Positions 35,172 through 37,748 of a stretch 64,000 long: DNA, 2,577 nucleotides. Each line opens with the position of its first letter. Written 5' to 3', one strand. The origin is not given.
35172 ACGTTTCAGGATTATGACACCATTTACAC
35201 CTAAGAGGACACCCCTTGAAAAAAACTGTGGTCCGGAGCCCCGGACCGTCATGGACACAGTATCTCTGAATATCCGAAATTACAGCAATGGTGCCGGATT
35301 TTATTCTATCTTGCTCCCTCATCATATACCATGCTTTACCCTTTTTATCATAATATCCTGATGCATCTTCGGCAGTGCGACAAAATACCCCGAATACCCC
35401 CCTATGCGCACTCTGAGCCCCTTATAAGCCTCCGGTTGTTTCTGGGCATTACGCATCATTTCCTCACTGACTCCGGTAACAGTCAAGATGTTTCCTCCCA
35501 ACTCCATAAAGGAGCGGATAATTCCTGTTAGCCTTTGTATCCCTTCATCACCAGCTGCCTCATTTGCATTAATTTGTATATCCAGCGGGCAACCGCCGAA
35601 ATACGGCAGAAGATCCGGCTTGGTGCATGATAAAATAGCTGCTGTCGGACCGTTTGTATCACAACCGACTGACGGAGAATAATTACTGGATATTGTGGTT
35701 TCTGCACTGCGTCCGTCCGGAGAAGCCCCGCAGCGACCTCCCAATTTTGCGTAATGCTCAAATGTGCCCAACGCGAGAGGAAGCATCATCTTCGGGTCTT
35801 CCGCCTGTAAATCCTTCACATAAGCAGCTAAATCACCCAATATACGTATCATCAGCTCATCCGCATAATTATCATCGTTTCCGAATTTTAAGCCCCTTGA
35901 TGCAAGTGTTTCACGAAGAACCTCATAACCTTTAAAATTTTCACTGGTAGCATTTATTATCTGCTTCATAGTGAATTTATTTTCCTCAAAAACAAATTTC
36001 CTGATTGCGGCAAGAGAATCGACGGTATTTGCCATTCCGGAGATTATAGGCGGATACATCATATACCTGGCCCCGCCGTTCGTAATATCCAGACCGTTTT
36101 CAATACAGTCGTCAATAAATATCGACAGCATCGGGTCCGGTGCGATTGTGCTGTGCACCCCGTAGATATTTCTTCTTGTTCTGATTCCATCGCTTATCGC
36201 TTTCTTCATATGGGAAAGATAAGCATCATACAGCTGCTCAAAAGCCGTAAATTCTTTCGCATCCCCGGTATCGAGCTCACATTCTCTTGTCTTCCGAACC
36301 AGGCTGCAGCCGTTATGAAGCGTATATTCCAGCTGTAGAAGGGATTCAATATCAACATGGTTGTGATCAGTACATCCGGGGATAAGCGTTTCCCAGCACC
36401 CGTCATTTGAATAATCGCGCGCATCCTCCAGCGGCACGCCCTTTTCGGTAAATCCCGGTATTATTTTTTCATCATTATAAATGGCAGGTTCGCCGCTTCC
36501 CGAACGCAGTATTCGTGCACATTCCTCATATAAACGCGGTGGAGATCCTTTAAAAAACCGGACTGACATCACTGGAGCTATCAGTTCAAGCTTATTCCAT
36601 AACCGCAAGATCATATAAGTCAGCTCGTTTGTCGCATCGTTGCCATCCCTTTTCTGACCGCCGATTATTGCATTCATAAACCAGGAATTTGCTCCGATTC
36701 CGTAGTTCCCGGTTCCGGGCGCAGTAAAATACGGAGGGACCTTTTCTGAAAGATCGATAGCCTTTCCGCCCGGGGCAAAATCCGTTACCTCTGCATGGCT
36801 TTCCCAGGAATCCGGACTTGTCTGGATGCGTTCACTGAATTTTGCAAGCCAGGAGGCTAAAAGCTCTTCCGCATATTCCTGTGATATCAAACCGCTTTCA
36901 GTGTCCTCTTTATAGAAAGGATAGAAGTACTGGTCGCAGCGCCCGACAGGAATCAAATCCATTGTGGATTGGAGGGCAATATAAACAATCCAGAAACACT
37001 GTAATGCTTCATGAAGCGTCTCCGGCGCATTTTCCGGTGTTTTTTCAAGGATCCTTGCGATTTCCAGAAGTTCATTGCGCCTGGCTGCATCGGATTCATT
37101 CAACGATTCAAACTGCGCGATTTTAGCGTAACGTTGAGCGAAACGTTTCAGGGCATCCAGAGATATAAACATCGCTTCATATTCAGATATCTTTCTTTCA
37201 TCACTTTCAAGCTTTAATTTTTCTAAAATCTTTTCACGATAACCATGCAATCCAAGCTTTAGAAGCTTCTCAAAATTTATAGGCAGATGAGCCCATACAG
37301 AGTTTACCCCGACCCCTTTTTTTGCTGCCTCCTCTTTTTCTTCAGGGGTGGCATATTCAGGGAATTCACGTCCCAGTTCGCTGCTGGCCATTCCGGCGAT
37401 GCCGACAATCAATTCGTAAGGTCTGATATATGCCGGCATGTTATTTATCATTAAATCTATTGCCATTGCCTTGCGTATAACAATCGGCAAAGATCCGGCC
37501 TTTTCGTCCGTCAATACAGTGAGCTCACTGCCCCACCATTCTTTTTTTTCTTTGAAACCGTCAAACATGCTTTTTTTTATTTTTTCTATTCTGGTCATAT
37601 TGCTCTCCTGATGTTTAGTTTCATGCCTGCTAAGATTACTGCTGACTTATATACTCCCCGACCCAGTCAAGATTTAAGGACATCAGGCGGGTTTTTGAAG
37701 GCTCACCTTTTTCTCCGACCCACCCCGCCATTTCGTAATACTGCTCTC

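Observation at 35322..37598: GRE2 carries a non-canonical glycyl-radical loop (RIGGY) and a GCWE cysteine loop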

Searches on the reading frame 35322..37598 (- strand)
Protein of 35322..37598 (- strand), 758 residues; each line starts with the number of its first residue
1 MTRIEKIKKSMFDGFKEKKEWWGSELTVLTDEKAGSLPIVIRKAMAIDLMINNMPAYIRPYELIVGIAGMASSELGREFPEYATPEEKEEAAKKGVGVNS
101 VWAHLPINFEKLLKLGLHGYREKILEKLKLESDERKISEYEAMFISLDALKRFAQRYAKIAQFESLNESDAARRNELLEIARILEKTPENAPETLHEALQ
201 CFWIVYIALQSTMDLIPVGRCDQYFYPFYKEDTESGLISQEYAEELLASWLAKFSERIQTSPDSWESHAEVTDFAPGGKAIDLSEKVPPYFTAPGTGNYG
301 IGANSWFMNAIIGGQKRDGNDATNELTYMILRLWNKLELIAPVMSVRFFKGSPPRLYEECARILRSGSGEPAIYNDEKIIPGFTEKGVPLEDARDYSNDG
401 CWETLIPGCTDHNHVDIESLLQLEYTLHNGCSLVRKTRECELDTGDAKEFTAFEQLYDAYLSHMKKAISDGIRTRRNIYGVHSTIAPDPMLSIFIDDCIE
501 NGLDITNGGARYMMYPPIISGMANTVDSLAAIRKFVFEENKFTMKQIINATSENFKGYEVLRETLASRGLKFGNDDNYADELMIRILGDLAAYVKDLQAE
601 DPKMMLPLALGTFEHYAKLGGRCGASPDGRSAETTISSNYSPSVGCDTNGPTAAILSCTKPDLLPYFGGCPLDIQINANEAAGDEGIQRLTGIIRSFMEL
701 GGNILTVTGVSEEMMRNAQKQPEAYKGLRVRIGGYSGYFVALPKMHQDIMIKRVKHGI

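Call 5: search_protein_families(library=pfam, proteins=[window:35322-37598:-])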
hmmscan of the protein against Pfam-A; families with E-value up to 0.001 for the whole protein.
window:35322-37598:- (758 aa): 2 families
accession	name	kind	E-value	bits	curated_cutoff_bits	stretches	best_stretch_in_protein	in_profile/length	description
PF02901.20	PFL-like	-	3.1e-131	439.6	24.3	2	89-595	139-623/647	Pyruvate formate lyase-like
PF01228.26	Gly_radical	-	7.5e-17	62.2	22.2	1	638-740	3-106/106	Glycine radical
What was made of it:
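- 35322..37598 (-): GRE2, a 758-aa glycyl radical enzyme of the NDGCWE / RVRxGG clade. Pfam PFL-like 439.6 bits and Gly_radical 62.2 bits (call 5).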

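Call 6: search_protein_families(library=ncbifam, proteins=[window:35322-37598:-])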
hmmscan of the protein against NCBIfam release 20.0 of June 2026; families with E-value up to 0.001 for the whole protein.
window:35322-37598:- (758 aa): 12 families
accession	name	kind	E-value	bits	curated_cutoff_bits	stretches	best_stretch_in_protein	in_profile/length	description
TIGR01774.1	PFL2-3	subfamily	2.7e-125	419.5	678.2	2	308-757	336-785/786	formate C-acetyltransferase/glycerol dehydratase family glycyl radical enzyme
NF043068.1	glycl_HYPD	equivalog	2.6e-118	396.2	1100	2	306-755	334-781/784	trans-4-hydroxy-L-proline dehydratase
NF048011.1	SfplDhtHpsGDes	equivalog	3.2e-114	383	1000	2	302-756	362-819/821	(2S)-3-sulfopropanediol dehydratase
NF048009.1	SfplDhtHpfGKleb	equivalog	2.3e-99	333.7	1000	2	311-754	367-820/824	(2S)-3-sulfopropanediol dehydratase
TIGR04394.1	choline_CutC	equivalog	4.6e-99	333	1050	2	295-754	327-784/789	choline trimethylamine-lyase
NF007437.0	PRK09983.1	equivalog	1e-95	321.5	1109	2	309-757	327-764/765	formate C-acetyltransferase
NF033718.1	indole_decarb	equivalog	2.1e-83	281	1100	3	304-560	389-648/868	indoleacetate decarboxylase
NF033715.1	glycyl_HPDL_Lrg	equivalog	1e-62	212.2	1150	4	571-755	715-898/901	4-hydroxyphenylacetate decarboxylase large subunit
TIGR01255.1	pyr_form_ly_1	equivalog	3.2e-12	45.7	994.2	1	519-756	511-741/744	formate C-acetyltransferase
NF038360.1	rad_fix_GrcA3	exception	4.5e-10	39.5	158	1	685-756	4-75/78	autonomous glycyl radical cofactor GrcA3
TIGR04365.1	spare_glycyl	equivalog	0.00025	21.3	170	1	701-753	68-120/126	autonomous glycyl radical cofactor GrcA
NF008341.1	PRK11127.1-1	equivalog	0.00039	20.3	145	1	711-756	32-77/80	autonomous glycyl radical cofactor GrcA2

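Call 7: search_solved_structures(query=window:35322-37598:-, show_alignments=2)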
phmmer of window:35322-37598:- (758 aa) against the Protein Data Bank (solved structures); distinct sequences matched with E-value up to 0.001: 33.
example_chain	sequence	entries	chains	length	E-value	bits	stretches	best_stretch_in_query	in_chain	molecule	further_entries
5i2a_A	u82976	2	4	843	5.6e-101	342.3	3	300-558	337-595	Diol-dehydratase | Diol dehydratase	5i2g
9f3w_A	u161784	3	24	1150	2.4e-95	323.7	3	306-753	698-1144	Choline trimethylamine-lyase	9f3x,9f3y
6vxc_A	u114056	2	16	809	2.7e-94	320.2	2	307-754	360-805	Trans-4-hydroxy-L-proline dehydratase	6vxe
1r8w_A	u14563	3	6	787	7.9e-92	312.1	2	302-756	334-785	glycerol dehydratase | B12-independent glycerol dehydratase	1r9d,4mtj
5a0z_A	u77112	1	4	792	2.5e-86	293.9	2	305-753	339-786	CHOLINE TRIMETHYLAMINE LYASE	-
5a0u_A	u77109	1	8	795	2.5e-86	293.9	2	305-753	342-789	CHOLINE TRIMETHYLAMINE LYASE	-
9rco_A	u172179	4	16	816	2.1e-85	290.8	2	305-755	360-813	Glycyl radical protein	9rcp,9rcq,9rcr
8id0_A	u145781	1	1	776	3.4e-83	283.6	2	311-757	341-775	formate C-acetyltransferase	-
5ymr_B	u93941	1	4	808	2.2e-82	280.9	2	291-757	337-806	Formate acetyltransferase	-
6lon_B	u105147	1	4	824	1.8e-79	271.2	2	282-756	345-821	PFL2/glycerol dehydratase family glycyl radical enzyme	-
8yjo_A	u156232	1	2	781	2e-79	271.1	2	308-757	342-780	Probable dehydratase PflD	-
9ht9_A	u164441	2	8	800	2.1e-79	271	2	291-757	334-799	Choline trimethylamine-lyase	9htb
9r0v_A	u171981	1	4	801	2.1e-79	271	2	291-757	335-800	Choline trimethylamine-lyase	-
6vue_A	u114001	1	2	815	2.3e-79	270.9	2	291-757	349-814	Choline trimethylamine-lyase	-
5fay_A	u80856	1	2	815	2.3e-79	270.9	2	291-757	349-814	Choline trimethylamine-lyase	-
8id7_A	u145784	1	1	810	2.4e-76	260.9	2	303-756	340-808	Probable dehydratase YbiW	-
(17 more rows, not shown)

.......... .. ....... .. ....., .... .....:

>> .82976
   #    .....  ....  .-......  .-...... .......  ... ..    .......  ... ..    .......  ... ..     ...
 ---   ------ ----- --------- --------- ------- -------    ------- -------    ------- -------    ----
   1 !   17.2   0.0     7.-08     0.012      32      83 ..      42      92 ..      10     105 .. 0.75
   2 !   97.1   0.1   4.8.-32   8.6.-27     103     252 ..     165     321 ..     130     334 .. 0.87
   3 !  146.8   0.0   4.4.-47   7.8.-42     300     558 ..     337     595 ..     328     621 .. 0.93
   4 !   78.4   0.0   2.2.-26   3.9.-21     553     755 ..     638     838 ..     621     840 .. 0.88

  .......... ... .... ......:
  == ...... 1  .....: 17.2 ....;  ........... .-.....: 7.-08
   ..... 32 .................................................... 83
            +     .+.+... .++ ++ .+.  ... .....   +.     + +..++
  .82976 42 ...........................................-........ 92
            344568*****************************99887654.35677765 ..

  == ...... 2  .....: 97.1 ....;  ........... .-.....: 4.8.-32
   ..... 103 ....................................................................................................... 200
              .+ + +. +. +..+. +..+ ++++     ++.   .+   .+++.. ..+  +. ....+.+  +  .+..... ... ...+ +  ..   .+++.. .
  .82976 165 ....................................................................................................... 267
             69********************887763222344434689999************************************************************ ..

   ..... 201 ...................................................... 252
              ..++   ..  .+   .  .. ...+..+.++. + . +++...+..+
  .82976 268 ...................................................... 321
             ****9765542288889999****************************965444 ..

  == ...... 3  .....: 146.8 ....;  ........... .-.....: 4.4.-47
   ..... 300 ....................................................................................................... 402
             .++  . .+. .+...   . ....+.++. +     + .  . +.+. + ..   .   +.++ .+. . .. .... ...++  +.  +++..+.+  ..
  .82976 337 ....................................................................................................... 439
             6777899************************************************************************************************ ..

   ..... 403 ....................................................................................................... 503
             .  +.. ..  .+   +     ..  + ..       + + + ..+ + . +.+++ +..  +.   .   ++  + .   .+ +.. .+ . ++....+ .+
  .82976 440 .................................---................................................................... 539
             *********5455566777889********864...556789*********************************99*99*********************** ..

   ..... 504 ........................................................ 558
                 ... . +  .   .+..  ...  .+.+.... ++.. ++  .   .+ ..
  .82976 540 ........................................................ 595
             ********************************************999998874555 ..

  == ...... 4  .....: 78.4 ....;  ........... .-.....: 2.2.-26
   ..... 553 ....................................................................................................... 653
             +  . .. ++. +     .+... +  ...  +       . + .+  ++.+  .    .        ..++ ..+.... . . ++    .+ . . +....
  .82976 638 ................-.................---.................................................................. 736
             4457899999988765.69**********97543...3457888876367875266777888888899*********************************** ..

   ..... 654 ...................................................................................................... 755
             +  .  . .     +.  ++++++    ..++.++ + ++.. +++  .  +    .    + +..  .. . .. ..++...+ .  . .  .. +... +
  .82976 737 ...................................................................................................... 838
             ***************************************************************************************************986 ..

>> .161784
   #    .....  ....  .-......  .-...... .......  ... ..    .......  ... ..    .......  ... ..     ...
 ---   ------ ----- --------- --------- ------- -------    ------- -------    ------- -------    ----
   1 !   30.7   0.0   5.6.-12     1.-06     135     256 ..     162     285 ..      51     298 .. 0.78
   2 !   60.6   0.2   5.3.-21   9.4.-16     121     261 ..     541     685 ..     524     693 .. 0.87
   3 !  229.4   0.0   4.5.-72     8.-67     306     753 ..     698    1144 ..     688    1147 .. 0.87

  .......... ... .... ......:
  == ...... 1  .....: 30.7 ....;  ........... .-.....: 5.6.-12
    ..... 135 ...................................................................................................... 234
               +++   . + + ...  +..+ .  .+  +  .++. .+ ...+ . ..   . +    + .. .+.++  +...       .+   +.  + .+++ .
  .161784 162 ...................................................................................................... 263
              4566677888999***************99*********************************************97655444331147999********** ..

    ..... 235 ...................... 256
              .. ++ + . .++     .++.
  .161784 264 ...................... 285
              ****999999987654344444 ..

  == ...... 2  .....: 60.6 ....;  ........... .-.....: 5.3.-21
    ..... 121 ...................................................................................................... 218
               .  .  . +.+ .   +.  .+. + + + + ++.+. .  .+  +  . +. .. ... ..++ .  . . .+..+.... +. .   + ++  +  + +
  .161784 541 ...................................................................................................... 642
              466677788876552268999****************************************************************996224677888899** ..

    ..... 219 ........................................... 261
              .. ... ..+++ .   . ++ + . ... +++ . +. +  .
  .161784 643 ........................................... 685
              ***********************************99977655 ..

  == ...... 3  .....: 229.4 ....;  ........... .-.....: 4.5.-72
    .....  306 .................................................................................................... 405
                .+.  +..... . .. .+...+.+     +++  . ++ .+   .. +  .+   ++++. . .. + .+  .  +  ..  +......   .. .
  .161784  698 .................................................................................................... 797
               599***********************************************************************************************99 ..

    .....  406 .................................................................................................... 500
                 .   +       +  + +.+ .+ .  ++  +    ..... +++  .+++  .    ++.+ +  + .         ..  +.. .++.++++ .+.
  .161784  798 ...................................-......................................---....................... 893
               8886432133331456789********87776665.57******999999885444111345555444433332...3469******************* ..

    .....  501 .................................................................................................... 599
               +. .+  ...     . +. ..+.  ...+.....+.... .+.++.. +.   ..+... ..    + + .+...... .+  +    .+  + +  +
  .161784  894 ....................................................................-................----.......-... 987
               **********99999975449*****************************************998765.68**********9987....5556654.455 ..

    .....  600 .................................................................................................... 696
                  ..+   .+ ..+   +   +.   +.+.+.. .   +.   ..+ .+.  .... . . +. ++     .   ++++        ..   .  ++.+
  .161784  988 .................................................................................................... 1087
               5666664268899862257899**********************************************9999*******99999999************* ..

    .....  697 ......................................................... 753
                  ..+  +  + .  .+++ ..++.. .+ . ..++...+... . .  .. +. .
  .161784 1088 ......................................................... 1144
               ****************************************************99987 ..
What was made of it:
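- Closest known: B12-independent 1,2-propanediol dehydratase. Different: A deletion of about 53 aa near residue 90 and an insertion of about 32 aa at residues 253-300 (call 7).
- Closest known: Choline trimethylamine-lyase CutC. Same: 324 bits to 9f3w (call 7).
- Checked: Solved eliminases and isomerases are 776-850 aa (call 7). It is partly offset by an insertion of about 32 aa at residues 253-300 (call 7).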

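Call 8: find_homologous_proteins(query=window:35322-37598:-)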
Query window:35322-37598:- (758 aa): 1594 proteins with E <= 0.001 among 8000 candidates; the best 120 are listed.
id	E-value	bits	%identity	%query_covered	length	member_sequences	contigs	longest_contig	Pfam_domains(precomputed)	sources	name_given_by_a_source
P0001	0.0e+0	1750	100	100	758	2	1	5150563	PF02901.21,PF01228.27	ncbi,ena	-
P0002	0.0e+0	1569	88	100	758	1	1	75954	PF02901.21,PF01228.27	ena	-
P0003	0.0e+0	1383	78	100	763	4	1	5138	PF02901.21,PF01228.27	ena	-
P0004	0.0e+0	1346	76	100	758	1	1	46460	PF02901.21,PF01228.27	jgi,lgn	-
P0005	0.0e+0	1334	74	100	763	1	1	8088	PF02901.21,PF01228.27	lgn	-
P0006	0.0e+0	1321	74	100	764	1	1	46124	PF02901.21,PF01228.27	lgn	-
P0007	0.0e+0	1314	73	100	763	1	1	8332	PF02901.21,PF01228.27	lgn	-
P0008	0.0e+0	1091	62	100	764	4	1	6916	PF02901.21,PF01228.27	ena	-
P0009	3.2e-292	990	59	99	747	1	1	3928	PF02901.21,PF01228.27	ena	-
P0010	1.5e-275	935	54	100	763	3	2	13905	PF02901.21,PF01228.27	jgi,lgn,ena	-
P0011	2.3e-267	907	54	100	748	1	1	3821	PF02901.21,PF01228.27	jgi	-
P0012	1.6e-265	901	53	100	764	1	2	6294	PF02901.21,PF01228.27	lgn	-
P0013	1.6e-265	901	52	100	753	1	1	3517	PF02901.21,PF01228.27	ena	-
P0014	4.1e-265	900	53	100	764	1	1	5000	PF02901.21,PF01228.27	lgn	-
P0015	5.9e-262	890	51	100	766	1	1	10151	PF02901.21,PF01228.27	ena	-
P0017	2.5e-256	871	51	100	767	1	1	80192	PF02901.21,PF01228.27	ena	-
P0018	1.2e-255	869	52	100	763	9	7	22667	PF02901.21,PF01228.27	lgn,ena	-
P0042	9.5e-235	800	48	100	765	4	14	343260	PF02901.21,PF01228.27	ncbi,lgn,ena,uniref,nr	ncbi:pyruvate formate lyase family protein [Diplocloster agilis]|uniref:Pyruvate-formate lyase n=1 T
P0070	4.7e-225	768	47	100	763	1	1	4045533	PF02901.21,PF01228.27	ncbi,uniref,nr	ncbi:pyruvate-formate lyase [Ruminococcus sp. OA3]|uniref:pyruvate formate lyase family protein n=1 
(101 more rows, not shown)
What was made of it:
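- Checked: This clade is about 747-806 aa (call 8).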

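Call 13: find_encoding_contigs(protein=P0001, flank=10000, max_places=2)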
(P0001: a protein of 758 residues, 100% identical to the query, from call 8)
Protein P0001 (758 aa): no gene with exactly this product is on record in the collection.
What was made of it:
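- Tried and rejected: This found no contig on record (call 13).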

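Call 14: find_encoding_contigs(protein=P0042, flank=10000, max_places=2)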
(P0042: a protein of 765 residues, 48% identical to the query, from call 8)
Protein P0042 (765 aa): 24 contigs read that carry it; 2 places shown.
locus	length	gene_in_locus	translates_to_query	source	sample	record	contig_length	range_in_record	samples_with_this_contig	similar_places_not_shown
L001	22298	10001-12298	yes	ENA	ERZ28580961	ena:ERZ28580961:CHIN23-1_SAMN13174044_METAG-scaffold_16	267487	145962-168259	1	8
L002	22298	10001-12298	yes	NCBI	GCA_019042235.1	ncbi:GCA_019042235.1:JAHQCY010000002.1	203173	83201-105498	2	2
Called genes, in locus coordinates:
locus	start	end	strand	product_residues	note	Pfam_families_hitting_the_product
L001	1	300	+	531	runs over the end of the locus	PF00072:Response_reg, PF17853:GGDEF_2, PF00165:HTH_AraC, PF12833:HTH_18, PF00165:HTH_AraC (weak)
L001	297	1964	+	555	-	PF01547:SBP_bac_1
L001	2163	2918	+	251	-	PF08220:HTH_DeoR, PF08279:HTH_11 (weak), PF13412:HTH_24 (faint), PF00455:DeoRC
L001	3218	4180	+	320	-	PF00294:PfkB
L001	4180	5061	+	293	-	PF01116:F_bP_aldolase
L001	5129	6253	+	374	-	PF00532:Peripla_BP_1, PF13407:Peripla_BP_4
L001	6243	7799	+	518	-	PF00005:ABC_tran, PF13304:AAA_21 (faint), PF00005:ABC_tran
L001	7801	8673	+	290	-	PF02653:BPD_transp_2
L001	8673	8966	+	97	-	PF02653:BPD_transp_2 (weak)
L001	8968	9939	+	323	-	PF13353:Fer4_12, PF13187:Fer4_9 (faint), PF14697:Fer4_21 (faint), PF00037:Fer4 (weak), PF12838:Fer4_7, PF13237:Fer4_10 (weak), PF04055:Radical_SAM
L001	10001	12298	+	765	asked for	PF02901:PFL-like, PF01228:Gly_radical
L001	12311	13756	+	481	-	PF00171:Aldedh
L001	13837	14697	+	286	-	PF00456:Transketolase_N, PF13292:DXP_synthase_N, PF00676:E1_dh, PF02775:TPP_enzyme_C (faint)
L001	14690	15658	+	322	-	PF02779:Transket_pyr, PF02780:Transketolase_C, PF22613:Transketolase_C_1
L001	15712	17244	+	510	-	PF00171:Aldedh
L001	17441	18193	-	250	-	PF01636:APH, PF19974:TCAD9, PF00069:Pkinase (faint), PF01163:RIO1 (faint), PF01633:Choline_kinase (weak)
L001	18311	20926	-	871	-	PF00171:Aldedh, PF00465:Fe-ADH, PF13685:Fe-ADH_2 (weak), PF25137:ADH_Fe_C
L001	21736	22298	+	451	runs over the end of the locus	PF01547:SBP_bac_1, PF13416:SBP_bac_8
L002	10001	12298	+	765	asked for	PF02901:PFL-like, PF01228:Gly_radical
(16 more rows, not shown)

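Call 15: find_encoding_contigs(protein=P0070, flank=10000, max_places=2)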
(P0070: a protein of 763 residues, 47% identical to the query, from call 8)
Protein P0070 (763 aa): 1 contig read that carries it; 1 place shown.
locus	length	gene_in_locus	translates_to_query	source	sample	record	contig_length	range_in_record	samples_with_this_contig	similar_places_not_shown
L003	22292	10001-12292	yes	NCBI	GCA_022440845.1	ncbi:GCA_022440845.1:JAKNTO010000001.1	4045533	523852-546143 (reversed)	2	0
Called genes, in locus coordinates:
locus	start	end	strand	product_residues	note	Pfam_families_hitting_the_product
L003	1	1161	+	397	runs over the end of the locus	PF00009:GTP_EFTU, PF03144:GTP_EFTU_D2, PF03143:GTP_EFTU_D3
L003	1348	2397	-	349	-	PF01408:GFO_IDH_MocA, PF03447:NAD_binding_3 (weak), PF02894:GFO_IDH_MocA_C, PF22725:GFO_IDH_MocA_C3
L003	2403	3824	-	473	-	PF00171:Aldedh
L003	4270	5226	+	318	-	PF13353:Fer4_12, PF04055:Radical_SAM, PF00037:Fer4 (weak), PF12838:Fer4_7 (weak), PF13187:Fer4_9 (weak)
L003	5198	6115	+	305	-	PF02311:AraC_binding (weak), PF07883:Cupin_2 (weak), PF12833:HTH_18, PF00165:HTH_AraC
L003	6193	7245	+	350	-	PF00532:Peripla_BP_1, PF13407:Peripla_BP_4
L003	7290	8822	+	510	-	PF00005:ABC_tran, PF02463:SMC_N (faint), PF13304:AAA_21 (faint), PF00005:ABC_tran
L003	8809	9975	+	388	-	PF02653:BPD_transp_2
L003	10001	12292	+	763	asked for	PF02901:PFL-like, PF01228:Gly_radical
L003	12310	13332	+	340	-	PF08240:ADH_N, PF16912:Glu_dehyd_C, PF00107:ADH_zinc_N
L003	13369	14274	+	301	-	PF01261:AP_endonuc_2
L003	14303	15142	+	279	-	PF00456:Transketolase_N, PF13292:DXP_synthase_N, PF00676:E1_dh, PF02775:TPP_enzyme_C (weak)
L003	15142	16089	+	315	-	PF02779:Transket_pyr, PF22613:Transketolase_C_1 (weak), PF02780:Transketolase_C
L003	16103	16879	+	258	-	PF23441:SDR, PF00106:adh_short, PF08659:KR, PF13561:adh_short_C2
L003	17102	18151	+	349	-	PF00356:LacI, PF13407:Peripla_BP_4, PF00532:Peripla_BP_1 (weak)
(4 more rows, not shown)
